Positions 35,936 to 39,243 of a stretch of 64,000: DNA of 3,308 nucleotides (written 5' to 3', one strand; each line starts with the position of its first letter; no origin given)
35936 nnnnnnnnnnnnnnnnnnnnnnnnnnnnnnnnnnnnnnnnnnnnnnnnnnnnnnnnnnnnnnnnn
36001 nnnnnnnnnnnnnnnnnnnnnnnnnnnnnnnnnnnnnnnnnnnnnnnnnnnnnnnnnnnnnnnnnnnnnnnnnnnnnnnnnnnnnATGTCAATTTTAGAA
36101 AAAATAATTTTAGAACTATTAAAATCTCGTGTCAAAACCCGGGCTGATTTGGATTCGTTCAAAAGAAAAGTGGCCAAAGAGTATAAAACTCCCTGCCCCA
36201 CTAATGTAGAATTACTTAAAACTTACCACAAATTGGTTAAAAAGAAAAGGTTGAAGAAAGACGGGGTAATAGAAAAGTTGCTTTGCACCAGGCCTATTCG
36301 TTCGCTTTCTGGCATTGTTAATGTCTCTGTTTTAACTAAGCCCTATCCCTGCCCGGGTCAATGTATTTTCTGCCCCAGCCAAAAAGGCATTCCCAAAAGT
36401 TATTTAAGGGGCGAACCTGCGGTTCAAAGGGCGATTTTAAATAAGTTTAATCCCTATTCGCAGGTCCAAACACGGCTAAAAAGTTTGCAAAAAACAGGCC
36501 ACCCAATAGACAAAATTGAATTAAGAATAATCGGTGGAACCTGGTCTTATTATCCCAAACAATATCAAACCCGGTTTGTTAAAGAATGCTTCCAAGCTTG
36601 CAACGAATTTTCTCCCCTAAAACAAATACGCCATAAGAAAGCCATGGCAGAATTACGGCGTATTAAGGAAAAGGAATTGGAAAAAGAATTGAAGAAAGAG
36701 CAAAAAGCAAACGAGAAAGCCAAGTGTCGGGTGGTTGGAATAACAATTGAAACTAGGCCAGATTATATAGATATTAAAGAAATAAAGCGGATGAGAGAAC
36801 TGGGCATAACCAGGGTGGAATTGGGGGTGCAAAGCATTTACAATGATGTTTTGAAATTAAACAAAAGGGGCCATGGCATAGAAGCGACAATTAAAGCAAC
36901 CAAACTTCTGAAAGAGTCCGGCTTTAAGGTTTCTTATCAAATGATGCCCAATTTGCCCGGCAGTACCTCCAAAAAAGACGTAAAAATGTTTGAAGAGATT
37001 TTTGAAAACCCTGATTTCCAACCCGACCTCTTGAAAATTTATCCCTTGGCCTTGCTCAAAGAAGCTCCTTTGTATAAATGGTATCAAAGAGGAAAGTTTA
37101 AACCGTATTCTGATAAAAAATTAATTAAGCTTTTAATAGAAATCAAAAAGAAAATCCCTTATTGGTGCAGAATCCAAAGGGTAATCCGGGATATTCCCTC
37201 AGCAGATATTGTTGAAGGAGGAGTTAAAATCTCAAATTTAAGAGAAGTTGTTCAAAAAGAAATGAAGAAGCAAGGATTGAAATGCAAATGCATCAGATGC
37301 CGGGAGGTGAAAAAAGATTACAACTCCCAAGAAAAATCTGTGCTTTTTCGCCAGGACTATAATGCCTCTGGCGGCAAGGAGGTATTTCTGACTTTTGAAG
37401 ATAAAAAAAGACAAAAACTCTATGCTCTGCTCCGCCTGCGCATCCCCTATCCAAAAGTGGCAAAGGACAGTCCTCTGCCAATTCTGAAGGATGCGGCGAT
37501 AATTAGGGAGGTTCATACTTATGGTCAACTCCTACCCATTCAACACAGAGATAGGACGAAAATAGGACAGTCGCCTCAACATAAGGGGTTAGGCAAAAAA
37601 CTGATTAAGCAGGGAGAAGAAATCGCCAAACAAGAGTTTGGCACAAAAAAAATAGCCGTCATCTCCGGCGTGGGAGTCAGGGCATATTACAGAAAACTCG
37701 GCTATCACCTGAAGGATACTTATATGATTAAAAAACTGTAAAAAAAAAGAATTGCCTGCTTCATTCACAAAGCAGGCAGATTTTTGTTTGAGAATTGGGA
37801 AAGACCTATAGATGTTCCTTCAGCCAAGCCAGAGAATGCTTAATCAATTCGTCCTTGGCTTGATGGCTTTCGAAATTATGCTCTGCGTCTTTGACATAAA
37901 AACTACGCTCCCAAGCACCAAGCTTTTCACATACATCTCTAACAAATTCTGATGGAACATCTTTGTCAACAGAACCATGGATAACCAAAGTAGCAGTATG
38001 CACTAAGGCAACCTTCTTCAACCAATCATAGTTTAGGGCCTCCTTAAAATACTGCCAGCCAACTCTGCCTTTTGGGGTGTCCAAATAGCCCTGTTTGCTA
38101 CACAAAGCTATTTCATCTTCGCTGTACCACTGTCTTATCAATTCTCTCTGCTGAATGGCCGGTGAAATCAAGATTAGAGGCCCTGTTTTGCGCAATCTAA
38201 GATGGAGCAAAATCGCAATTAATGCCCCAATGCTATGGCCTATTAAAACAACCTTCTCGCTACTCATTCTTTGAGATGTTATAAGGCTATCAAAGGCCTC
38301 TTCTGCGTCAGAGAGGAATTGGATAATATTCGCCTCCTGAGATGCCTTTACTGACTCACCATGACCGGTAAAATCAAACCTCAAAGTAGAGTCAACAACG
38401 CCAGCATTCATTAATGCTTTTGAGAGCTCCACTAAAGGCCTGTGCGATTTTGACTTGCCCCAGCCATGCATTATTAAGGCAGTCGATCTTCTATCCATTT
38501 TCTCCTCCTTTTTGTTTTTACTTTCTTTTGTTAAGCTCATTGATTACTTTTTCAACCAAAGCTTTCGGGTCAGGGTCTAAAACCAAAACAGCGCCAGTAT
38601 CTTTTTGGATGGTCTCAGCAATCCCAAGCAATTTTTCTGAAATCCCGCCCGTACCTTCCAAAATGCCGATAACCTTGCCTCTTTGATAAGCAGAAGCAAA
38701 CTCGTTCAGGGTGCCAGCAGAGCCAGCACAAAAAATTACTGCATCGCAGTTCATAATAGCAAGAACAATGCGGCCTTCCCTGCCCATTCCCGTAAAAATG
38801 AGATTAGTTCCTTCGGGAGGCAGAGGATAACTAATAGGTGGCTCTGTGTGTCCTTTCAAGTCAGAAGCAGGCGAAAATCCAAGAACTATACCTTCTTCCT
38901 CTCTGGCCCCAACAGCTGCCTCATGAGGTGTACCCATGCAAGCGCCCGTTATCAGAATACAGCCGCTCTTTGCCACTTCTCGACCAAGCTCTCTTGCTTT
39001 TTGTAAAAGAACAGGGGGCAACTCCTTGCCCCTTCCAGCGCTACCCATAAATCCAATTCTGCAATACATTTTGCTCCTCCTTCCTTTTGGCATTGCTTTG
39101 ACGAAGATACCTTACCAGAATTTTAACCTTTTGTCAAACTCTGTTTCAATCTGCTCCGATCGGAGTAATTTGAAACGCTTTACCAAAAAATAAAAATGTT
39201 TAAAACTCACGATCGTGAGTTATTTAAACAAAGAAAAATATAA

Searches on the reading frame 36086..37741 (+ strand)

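Call 8: search_protein_families(library=pfam, proteins=[window:36086-37741:+])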
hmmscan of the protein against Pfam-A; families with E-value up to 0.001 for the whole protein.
window:36086-37741:+ (551 aa): 4 families
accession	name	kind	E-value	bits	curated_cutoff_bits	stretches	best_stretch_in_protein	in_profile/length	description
PF16199.10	Radical_SAM_C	-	2.6e-21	75.9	31.9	1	313-395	1-85/85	Radical_SAM C-terminal domain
PF04055.27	Radical_SAM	-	8e-17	62.3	29.5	1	89-296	7-157/166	Radical SAM superfamily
PF00583.31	Acetyltransf_1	-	0.00015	22.5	20.7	0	498-540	72-116/116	Acetyltransferase (GNAT) family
PF13673.13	Acetyltransf_10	-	0.00026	21.4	23.6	1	493-541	59-108/128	Acetyltransferase (GNAT) domain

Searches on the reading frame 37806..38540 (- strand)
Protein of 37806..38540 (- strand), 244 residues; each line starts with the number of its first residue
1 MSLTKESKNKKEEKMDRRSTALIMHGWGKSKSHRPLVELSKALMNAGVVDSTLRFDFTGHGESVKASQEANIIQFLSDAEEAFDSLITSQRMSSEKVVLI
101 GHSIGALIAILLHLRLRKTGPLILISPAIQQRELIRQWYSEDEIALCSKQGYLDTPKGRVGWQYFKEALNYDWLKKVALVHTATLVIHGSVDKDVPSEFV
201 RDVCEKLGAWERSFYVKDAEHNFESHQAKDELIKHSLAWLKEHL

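Call 8: search_protein_families(library=pfam, proteins=[window:37806-38540:-])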
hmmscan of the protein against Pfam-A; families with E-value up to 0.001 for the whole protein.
window:37806-38540:- (244 aa): 9 families
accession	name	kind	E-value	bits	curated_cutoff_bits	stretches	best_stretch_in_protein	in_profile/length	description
PF12146.15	Hydrolase_4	-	6.9e-14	52.2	27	1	19-137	5-121/239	Serine aminopeptidase, S33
PF00326.27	Peptidase_S9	-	1e-09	38.7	22.6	1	76-244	45-210/213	Prolyl oligopeptidase family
PF12697.13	Abhydrolase_6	-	2.6e-09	38.5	26.3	1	22-133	2-100/217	Alpha/beta hydrolase family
PF20408.4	Abhydrolase_11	-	9.9e-07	29.1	27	1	19-120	3-101/193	Alpha/beta hydrolase domain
PF00151.25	Lipase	-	0.00012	22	27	1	4-109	56-161/336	Lipase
PF10230.15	LIDHydrolase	-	0.00014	22.2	27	1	78-130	67-121/262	Lipid-droplet associated hydrolase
PF00561.26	Abhydrolase_1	-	0.0005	20.2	25.8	0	23-112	5-86/245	alpha/beta hydrolase fold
PF01764.32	Lipase_3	-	0.00059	20.2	22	0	74-121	44-89/140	Lipase (class 3)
PF02230.22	Abhydrolase_2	-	0.00088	19.6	23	0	62-118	74-128/217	Phospholipase/Carboxylesterase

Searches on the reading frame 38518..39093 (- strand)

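Call 84: search_protein_families(library=pfam, proteins=[window:38518-39093:-])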
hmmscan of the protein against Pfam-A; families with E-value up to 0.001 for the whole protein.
window:38518-39093:- (191 aa): 1 family
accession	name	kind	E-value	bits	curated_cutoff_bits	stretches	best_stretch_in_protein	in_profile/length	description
PF18306.6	LDcluster4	-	5.7e-32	110.9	26.3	1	12-167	3-139/151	SLOG cluster4 family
